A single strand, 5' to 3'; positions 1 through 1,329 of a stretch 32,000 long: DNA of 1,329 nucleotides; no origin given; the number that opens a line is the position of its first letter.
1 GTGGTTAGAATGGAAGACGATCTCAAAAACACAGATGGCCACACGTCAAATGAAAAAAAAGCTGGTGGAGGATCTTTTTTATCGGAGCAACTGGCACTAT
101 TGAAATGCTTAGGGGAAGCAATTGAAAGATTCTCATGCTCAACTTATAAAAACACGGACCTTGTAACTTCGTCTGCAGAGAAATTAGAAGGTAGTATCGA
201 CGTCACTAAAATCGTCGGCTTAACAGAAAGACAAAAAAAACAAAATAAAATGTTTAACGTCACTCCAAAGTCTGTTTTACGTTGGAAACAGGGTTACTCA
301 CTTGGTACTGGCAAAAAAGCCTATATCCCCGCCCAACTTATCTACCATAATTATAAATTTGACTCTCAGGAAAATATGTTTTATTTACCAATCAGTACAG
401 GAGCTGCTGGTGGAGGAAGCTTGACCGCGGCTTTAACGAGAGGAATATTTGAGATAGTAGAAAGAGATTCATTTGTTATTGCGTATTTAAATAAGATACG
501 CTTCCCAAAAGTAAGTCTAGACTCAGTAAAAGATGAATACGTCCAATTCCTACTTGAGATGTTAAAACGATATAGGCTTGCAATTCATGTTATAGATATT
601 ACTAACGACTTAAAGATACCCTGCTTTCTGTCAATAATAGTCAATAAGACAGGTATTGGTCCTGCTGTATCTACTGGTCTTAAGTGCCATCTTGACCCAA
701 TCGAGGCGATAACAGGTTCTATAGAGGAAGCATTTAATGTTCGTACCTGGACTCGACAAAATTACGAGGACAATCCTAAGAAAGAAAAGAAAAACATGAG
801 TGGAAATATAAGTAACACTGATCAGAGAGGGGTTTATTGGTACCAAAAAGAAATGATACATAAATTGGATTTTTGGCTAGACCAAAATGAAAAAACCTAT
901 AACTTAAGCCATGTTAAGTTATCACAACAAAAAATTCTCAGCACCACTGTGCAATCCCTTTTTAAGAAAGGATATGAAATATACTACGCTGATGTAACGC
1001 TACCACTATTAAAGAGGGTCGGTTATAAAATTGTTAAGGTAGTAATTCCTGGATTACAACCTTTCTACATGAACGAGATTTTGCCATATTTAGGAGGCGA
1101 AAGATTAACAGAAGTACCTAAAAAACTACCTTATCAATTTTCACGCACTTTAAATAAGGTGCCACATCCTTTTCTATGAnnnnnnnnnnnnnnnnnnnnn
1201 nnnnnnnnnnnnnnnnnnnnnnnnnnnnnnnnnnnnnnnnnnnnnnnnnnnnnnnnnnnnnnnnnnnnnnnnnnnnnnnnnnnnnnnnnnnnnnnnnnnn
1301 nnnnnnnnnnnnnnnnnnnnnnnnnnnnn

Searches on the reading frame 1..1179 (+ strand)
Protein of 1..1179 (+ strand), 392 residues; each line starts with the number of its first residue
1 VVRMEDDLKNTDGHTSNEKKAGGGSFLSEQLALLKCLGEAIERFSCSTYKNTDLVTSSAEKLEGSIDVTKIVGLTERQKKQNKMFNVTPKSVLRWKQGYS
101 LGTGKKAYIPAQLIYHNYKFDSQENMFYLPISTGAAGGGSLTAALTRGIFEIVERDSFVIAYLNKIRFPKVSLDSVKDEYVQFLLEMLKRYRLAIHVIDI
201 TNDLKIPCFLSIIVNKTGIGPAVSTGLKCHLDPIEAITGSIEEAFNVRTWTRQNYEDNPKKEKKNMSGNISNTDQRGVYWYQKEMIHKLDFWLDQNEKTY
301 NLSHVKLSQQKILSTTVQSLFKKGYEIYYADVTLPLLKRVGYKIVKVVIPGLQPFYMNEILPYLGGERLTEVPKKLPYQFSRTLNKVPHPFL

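Call 7: search_protein_families(library=pfam, proteins=[window:1-1179:+], max_evalue=0.01)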
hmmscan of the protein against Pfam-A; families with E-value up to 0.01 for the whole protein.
window:1-1179:+ (392 aa): 1 family
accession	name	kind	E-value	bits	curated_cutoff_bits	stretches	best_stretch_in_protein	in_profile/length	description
PF02624.21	YcaO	-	1.5e-56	192.6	25.7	1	27-352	5-324/325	YcaO cyclodehydratase, ATP-ad Mg2+-binding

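Call 8: search_protein_families(library=ncbifam, proteins=[window:1-1179:+], max_evalue=0.01)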
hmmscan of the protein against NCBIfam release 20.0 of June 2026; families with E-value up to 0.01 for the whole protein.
window:1-1179:+ (392 aa): 3 families
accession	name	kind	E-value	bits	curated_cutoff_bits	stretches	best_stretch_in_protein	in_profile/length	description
TIGR03604.1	TOMM_cyclo_SagD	subfamily_domain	1.7e-75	254.3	219.25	1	28-391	5-376/377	thiazole/oxazole-forming peptide maturase, SagD family component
TIGR03266.1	methan_mark_1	equivalog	4.1e-26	91.8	365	1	29-358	62-368/376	YcaO-related McrA-glycine thioamidation protein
TIGR00702.1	TIGR00702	domain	4.2e-23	82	75.65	1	29-354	58-366/377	YcaO-type kinase domain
